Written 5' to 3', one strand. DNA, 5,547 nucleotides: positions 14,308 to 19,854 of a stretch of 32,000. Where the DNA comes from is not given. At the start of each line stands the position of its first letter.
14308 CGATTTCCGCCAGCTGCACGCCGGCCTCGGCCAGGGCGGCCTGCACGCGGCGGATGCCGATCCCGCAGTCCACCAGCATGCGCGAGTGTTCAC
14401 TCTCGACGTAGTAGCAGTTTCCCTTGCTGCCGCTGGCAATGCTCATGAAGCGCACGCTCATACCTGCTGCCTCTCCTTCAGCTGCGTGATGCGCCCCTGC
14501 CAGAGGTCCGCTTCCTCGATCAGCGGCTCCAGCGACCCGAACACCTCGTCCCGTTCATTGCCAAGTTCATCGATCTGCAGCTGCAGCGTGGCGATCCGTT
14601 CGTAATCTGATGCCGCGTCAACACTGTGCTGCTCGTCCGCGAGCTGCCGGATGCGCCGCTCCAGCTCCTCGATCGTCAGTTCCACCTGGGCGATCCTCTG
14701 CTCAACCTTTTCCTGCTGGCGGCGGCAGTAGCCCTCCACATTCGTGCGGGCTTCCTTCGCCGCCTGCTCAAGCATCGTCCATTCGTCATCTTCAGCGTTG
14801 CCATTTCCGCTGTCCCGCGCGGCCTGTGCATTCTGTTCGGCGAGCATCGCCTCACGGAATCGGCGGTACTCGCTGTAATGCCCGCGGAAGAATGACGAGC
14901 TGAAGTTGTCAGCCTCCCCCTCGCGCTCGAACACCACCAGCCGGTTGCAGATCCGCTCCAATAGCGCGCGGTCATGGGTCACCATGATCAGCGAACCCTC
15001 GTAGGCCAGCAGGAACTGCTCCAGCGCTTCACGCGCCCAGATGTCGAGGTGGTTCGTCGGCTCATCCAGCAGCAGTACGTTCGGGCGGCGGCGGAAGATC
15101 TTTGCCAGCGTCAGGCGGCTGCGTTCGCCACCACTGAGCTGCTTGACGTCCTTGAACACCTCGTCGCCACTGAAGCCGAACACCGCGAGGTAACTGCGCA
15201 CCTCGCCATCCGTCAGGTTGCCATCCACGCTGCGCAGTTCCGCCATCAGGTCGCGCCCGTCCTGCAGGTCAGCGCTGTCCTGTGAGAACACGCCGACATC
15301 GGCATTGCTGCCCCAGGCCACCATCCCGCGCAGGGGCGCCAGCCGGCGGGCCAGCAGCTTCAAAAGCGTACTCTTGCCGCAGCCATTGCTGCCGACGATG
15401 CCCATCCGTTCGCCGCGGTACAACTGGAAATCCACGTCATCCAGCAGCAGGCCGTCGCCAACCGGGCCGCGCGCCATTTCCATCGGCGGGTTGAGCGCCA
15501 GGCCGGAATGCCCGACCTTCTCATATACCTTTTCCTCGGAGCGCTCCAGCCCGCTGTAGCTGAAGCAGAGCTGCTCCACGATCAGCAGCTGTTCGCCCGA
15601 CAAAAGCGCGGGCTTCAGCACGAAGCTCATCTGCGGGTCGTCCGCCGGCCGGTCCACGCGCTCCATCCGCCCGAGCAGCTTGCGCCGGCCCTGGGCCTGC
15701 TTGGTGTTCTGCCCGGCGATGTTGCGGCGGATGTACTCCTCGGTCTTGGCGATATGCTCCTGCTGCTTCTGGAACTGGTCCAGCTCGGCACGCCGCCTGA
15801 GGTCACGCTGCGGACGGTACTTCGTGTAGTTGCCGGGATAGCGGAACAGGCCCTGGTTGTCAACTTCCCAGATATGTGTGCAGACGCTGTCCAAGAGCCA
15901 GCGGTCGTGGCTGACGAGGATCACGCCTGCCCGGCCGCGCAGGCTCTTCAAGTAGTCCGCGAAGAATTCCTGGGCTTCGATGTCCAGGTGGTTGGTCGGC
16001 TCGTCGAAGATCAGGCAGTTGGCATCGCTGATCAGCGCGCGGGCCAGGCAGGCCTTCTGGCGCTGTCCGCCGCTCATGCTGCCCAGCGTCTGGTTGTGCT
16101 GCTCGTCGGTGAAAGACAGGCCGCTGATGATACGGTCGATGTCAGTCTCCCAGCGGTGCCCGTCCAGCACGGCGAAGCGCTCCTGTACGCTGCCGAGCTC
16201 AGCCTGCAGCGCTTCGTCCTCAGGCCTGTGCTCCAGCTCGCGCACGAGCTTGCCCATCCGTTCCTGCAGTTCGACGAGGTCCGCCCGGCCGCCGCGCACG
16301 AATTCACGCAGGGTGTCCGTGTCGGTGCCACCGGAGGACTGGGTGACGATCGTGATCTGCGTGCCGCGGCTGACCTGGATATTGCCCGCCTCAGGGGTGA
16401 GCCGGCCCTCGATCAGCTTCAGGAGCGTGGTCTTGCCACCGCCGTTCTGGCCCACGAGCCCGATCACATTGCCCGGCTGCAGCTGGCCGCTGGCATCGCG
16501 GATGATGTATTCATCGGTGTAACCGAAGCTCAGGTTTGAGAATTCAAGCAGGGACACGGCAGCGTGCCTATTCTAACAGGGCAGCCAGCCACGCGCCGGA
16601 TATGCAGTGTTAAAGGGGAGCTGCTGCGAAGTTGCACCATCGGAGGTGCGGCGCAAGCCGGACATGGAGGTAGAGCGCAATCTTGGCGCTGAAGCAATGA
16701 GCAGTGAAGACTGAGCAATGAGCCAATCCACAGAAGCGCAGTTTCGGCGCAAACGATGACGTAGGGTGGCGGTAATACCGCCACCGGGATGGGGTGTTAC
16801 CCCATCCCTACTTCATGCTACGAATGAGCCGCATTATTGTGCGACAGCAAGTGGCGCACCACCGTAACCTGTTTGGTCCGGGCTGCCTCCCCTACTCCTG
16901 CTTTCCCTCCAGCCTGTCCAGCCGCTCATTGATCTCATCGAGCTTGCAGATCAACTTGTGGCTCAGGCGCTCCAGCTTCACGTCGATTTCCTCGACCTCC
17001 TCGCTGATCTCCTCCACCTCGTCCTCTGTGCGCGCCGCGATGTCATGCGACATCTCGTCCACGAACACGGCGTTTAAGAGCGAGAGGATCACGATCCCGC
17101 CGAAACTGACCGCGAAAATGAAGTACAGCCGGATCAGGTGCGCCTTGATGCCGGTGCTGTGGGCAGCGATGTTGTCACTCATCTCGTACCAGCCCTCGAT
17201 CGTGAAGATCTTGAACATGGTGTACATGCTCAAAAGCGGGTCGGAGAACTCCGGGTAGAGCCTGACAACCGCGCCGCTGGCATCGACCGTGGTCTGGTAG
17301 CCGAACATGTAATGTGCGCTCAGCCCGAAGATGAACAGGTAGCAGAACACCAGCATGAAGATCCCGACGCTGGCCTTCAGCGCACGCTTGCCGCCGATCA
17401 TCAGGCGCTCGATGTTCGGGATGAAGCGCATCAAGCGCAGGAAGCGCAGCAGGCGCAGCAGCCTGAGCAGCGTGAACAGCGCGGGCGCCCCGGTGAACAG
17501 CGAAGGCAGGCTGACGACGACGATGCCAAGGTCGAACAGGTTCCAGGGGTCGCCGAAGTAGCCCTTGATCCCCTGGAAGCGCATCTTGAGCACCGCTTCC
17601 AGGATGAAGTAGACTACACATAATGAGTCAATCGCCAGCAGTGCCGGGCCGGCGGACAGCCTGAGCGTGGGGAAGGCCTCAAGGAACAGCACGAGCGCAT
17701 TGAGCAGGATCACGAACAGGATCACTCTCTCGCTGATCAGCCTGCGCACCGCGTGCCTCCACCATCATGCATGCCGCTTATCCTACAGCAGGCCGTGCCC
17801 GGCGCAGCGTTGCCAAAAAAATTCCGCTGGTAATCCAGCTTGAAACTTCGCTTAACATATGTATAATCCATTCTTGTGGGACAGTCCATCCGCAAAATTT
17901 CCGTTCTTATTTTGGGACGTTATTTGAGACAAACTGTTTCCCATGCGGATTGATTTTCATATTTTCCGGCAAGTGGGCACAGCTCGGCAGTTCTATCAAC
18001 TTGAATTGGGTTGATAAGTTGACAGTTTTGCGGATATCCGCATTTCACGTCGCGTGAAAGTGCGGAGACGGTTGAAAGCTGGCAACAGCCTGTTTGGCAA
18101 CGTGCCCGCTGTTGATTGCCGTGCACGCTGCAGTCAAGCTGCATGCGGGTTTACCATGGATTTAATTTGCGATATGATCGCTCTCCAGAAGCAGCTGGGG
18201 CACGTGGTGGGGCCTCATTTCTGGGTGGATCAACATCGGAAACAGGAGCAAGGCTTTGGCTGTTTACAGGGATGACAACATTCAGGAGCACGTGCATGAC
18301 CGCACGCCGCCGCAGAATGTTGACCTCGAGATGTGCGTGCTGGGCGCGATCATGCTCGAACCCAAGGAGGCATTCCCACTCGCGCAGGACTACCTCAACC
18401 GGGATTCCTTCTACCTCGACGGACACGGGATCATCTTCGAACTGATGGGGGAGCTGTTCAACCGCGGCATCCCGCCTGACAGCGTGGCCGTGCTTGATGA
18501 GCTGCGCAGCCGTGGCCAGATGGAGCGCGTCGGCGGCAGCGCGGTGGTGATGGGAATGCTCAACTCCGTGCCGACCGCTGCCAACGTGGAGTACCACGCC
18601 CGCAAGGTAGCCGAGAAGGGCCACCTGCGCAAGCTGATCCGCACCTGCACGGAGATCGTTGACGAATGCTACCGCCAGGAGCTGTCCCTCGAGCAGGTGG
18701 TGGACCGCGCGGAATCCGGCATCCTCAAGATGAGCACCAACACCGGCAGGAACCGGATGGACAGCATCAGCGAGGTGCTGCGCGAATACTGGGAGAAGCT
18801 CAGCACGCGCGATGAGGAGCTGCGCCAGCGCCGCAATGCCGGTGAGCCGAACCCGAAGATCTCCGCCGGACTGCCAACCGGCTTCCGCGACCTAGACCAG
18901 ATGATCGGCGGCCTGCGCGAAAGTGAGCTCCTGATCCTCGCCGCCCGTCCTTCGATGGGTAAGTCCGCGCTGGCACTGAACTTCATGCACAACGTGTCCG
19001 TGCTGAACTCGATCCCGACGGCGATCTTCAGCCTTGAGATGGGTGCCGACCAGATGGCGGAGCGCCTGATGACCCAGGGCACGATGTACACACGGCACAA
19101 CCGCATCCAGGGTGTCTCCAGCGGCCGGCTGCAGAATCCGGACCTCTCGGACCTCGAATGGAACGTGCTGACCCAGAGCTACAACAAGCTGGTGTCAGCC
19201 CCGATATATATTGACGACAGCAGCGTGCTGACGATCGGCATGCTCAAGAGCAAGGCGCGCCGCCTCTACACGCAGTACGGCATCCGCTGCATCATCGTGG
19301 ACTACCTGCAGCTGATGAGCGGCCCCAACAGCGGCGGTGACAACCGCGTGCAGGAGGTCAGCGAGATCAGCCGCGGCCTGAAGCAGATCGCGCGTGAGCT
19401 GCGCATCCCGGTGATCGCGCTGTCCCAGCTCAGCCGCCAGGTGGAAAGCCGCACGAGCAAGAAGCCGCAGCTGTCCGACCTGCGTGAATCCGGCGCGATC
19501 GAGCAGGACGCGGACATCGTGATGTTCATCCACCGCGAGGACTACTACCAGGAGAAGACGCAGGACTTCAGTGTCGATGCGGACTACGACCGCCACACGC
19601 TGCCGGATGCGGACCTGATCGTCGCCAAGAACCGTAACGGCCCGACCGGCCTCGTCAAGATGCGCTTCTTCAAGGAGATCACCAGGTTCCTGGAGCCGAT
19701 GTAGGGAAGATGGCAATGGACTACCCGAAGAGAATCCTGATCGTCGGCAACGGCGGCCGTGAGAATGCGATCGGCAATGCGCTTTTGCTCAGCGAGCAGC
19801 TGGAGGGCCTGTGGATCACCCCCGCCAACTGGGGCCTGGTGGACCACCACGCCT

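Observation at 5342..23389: Pervasive tandem arrays with strict 7-nt periodicity fill the intergenic spacers (at least 10 loci)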

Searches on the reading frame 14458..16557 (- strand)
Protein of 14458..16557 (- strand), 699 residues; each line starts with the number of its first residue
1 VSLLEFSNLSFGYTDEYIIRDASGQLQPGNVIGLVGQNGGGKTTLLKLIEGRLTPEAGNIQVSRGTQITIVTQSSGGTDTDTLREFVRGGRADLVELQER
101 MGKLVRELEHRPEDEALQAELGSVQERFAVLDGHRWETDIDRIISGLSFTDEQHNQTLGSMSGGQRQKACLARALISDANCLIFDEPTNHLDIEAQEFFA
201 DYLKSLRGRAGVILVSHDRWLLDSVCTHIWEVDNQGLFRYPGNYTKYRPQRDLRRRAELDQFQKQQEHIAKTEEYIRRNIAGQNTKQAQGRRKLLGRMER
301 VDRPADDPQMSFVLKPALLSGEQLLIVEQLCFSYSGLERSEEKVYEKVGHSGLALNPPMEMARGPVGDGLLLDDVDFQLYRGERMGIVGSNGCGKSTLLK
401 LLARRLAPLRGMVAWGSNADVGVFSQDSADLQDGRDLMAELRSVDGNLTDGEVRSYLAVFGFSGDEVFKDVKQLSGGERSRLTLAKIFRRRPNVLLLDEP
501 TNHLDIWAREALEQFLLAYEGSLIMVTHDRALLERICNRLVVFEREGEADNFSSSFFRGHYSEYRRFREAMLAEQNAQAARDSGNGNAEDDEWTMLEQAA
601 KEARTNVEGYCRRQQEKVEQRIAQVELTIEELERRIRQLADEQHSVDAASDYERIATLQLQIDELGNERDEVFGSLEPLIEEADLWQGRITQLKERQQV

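Call 11: search_protein_families(library=pfam, proteins=[window:14458-16557:-])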
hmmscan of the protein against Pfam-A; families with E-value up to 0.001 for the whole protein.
window:14458-16557:- (699 aa): 18 families
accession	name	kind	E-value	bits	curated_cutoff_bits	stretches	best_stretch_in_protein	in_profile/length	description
PF00005.33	ABC_tran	-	9.9e-50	169.1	25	2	20-189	2-137/137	ABC transporter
PF13304.12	AAA_21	-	8.9e-23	82.2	27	2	85-218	166-299/304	AAA domain, putative AbiEii toxin, Type IV TA system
PF12848.13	ABC_tran_Xtn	-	1e-22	80.5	25.9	1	230-312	1-85/85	ABC transporter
PF02463.25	SMC_N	-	2.2e-11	44.1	40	1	30-223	25-203/220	RecF/RecN/SMC N terminal domain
PF13175.12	AAA_15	-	5.1e-08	33.4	32.1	0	387-402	28-43/374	AAA ATPase domain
PF13191.12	AAA_16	-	5.9e-07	30.6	32.6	1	386-516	28-152/167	AAA ATPase domain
PF13401.12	AAA_22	-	9.3e-07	29.7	27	0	31-96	7-64/130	AAA domain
PF07728.20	AAA_5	-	1.8e-05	25.2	22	0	387-407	4-24/139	AAA domain (dynein-related subfamily)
PF13476.12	AAA_23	-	2.9e-05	25.2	27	0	386-402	23-39/201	AAA domain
PF13555.12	AAA_29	-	3e-05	24.1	27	0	382-399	22-39/61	P-loop containing region of AAA domain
PF03193.22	RsgA_GTPase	-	0.00012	22.4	30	0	26-64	104-143/174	RsgA GTPase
PF07693.20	KAP_NTPase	-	0.0003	20.6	20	0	25-137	16-60/293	KAP family P-loop domain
PF00931.28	NB-ARC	-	0.0003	20.6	23.5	0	384-411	20-47/248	NB-ARC domain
PF03205.20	MobB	-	0.00059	20.2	26.6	0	31-67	1-37/133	Molybdopterin guanine dinucleotide synthesis protein B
PF00004.35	AAA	-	0.00063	20.6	21.2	0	387-406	3-22/131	ATPase family associated with various cellular activities (AAA)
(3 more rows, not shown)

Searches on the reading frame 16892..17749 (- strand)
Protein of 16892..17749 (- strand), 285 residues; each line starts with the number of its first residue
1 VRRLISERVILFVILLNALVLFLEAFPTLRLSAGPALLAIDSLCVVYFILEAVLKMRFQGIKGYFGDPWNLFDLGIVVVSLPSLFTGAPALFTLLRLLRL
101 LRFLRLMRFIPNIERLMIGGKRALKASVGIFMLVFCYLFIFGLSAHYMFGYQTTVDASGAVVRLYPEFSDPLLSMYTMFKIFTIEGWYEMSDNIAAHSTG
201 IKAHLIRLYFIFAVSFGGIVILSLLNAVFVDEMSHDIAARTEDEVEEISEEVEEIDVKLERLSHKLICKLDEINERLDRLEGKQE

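Call 11: search_protein_families(library=pfam, proteins=[window:16892-17749:-])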
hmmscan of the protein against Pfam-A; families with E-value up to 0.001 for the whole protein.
window:16892-17749:- (285 aa): 2 families
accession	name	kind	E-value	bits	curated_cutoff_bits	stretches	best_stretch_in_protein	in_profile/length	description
PF00520.37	Ion_trans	-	4.8e-36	124.6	25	1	7-235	5-235/241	Ion transport protein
PF08016.18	PKD_channel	-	0.00021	21.3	22.4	0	43-81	19-56/225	Polycystin cation channel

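Call 46: find_encoding_contigs(protein=window:16892-17749:-, flank=1500, max_places=10)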
Protein window:16892-17749:- (285 aa): 10 contigs read that carry it; 8 places shown.
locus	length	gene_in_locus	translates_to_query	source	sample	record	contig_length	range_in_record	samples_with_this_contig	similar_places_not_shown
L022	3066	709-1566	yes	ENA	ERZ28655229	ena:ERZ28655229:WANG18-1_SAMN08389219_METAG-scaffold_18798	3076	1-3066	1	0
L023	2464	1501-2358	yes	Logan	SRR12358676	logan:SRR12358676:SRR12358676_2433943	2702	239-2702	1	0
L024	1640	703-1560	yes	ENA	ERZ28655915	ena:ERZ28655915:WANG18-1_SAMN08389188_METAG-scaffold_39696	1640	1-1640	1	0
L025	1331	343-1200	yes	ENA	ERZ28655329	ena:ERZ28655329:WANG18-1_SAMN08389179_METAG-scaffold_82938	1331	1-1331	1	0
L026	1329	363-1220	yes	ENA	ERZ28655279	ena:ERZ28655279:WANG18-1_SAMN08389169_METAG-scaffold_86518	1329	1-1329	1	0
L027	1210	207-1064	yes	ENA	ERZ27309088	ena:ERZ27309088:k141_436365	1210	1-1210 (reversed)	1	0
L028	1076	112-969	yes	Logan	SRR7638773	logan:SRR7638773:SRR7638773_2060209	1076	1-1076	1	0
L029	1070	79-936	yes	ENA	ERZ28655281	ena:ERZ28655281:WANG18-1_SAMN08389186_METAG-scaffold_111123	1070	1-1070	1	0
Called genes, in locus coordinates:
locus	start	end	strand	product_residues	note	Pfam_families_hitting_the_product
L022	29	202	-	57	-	-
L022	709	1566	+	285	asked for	PF00520:Ion_trans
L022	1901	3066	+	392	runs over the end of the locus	?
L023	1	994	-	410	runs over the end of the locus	?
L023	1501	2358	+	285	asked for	PF00520:Ion_trans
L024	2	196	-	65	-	?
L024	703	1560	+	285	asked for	PF00520:Ion_trans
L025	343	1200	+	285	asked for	PF00520:Ion_trans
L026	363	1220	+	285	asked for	PF00520:Ion_trans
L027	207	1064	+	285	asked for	PF00520:Ion_trans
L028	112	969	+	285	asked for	PF00520:Ion_trans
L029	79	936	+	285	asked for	PF00520:Ion_trans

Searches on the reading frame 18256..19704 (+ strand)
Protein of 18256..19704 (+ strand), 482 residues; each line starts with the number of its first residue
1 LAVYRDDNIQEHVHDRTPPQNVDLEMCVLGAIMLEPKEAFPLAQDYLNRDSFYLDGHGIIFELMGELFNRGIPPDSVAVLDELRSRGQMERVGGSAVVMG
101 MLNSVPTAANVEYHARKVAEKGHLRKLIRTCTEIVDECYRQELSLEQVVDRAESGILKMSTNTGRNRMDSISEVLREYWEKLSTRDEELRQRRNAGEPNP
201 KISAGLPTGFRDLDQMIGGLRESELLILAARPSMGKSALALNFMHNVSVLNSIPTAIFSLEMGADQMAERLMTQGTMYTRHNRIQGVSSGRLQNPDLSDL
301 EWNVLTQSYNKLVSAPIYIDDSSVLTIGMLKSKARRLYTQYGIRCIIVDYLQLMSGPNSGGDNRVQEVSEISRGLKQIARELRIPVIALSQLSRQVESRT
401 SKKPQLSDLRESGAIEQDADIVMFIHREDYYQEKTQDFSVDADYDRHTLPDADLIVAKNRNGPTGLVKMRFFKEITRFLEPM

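Call 11: search_protein_families(library=pfam, proteins=[window:18256-19704:+])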
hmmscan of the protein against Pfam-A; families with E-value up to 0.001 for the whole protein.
window:18256-19704:+ (482 aa): 4 families
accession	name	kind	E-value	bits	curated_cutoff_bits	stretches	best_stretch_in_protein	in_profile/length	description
PF03796.21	DnaB_C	-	5.3e-97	324.6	27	1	205-479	1-254/255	DnaB-like helicase C terminal domain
PF00772.26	DnaB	-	1.2e-26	93.1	23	1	18-120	2-103/103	DnaB-like helicase N terminal domain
PF13481.12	AAA_25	-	4.1e-10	40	27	1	206-392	15-190/195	AAA domain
PF06745.19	ATPase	-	0.00025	20.9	26.6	0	207-275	2-71/231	KaiC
